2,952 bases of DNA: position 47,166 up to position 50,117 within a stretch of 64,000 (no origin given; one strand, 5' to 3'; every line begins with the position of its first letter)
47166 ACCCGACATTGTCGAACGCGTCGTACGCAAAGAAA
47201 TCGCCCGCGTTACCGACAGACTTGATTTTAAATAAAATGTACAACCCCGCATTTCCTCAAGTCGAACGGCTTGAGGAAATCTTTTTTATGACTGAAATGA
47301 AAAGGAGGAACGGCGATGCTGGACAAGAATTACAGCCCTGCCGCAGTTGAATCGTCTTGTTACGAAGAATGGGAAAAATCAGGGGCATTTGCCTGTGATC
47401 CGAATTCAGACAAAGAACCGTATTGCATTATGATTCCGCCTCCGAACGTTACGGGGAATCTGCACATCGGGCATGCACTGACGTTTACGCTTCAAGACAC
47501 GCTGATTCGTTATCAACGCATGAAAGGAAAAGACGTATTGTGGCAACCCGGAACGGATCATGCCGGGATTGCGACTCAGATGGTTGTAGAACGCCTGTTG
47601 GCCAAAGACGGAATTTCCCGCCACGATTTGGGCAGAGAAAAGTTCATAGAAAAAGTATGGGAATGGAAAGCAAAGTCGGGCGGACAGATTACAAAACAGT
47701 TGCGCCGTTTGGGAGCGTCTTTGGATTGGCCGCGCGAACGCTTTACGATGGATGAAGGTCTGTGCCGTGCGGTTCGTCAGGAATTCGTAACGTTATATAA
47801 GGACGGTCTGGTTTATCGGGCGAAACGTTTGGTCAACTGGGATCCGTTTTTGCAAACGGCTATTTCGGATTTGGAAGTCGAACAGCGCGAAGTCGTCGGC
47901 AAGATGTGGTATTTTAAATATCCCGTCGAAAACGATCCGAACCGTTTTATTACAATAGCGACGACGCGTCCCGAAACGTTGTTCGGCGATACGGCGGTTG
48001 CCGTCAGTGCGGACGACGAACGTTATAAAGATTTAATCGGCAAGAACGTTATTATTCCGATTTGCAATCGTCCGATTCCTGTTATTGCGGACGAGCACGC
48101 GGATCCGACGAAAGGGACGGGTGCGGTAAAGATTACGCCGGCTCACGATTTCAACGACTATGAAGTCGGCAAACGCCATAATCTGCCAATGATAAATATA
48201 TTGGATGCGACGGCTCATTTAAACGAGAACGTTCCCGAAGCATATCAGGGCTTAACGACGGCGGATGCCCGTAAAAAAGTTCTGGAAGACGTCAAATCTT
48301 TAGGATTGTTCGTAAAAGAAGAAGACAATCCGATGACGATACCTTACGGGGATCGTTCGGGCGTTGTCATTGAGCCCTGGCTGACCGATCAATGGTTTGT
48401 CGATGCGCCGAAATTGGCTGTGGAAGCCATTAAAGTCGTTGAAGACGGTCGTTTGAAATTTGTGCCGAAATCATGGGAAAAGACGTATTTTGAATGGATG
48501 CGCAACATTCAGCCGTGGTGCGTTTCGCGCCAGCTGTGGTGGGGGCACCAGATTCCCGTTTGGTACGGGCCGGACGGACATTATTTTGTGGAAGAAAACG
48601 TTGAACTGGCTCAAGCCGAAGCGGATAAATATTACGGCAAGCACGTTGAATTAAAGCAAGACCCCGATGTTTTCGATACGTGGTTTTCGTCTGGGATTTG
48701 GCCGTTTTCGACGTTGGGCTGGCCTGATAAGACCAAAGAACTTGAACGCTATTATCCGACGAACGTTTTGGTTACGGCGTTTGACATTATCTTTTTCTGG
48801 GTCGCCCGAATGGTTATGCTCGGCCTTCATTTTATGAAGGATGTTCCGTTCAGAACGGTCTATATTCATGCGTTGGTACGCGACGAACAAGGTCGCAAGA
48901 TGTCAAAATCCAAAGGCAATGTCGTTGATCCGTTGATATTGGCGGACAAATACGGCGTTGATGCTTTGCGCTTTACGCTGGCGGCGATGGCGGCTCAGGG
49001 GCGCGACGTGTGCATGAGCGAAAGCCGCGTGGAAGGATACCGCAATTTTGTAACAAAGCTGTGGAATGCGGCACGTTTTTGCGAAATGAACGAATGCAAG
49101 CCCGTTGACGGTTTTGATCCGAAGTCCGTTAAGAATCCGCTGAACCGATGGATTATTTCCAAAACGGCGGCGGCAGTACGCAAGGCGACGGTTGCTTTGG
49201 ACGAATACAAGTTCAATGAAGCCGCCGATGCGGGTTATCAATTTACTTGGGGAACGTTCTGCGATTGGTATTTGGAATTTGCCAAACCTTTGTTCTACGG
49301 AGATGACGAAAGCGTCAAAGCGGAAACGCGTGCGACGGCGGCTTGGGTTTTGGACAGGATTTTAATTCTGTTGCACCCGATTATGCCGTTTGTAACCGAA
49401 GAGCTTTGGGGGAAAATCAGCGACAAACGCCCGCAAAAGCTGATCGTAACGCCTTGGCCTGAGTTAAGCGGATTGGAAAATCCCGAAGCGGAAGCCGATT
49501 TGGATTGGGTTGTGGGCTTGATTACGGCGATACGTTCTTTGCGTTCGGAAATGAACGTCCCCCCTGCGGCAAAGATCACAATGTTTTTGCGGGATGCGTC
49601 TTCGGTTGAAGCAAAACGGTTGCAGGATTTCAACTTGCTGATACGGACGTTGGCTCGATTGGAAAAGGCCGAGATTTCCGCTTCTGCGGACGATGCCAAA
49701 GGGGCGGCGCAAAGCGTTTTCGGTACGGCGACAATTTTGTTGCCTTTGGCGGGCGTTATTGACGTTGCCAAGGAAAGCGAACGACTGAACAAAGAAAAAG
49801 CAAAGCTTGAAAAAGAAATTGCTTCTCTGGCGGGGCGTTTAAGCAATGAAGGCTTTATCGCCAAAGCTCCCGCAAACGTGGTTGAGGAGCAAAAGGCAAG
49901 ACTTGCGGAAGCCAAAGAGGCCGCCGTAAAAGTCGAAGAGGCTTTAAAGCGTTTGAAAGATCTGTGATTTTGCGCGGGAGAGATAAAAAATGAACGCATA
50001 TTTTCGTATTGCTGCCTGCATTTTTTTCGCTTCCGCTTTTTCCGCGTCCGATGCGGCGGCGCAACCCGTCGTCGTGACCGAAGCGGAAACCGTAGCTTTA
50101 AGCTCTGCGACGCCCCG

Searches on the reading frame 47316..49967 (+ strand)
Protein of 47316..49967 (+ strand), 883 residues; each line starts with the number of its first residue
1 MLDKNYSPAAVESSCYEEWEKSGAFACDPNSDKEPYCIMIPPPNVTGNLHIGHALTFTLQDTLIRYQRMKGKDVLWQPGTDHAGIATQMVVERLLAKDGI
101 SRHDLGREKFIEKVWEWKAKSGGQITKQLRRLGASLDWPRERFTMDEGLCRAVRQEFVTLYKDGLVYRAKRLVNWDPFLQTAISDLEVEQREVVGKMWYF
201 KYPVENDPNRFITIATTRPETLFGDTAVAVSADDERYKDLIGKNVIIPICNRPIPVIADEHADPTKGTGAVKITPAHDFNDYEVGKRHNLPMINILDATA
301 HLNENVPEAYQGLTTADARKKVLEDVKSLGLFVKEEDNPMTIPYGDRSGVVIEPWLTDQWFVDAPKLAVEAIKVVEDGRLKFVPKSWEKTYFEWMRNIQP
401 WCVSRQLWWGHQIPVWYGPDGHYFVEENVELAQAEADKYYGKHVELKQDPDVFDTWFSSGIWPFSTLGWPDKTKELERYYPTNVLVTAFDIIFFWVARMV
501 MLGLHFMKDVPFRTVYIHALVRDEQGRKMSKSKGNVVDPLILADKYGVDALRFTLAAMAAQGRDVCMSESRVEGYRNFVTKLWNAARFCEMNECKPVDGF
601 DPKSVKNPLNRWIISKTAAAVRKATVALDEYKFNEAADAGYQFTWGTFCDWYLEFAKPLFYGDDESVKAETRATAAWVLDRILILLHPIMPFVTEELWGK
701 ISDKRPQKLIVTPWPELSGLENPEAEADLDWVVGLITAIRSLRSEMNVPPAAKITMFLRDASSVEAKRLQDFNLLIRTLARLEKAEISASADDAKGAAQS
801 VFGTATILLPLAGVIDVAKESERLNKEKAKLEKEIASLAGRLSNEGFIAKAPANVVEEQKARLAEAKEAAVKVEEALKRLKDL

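Call 69: search_protein_families(library=pfam, proteins=[window:47316-49967:+], max_evalue=0.0001)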
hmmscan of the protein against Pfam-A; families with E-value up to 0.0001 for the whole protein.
window:47316-49967:+ (883 aa): 5 families
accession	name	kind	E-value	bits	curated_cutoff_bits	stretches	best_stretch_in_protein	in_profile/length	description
PF00133.28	tRNA-synt_1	-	5.3e-148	493.6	22.7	1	15-567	2-413/414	tRNA synthetases class I (I, L, M and V)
PF08264.19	Anticodon_1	-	1.9e-40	138.6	25.1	1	610-754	1-144/148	Anticodon-binding domain of tRNA ligase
PF10458.14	Val_tRNA-synt_C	-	4.5e-20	72.1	25.9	1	816-881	1-66/66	Valyl tRNA synthetase tRNA binding arm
PF09334.17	tRNA-synt_1g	-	9.7e-19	67.8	20.1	2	357-572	181-371/391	tRNA synthetases class I (M)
PF13603.12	tRNA-synt_1_2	-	1.8e-09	37.8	25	1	242-302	86-146/185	Leucyl-tRNA synthetase, editing domain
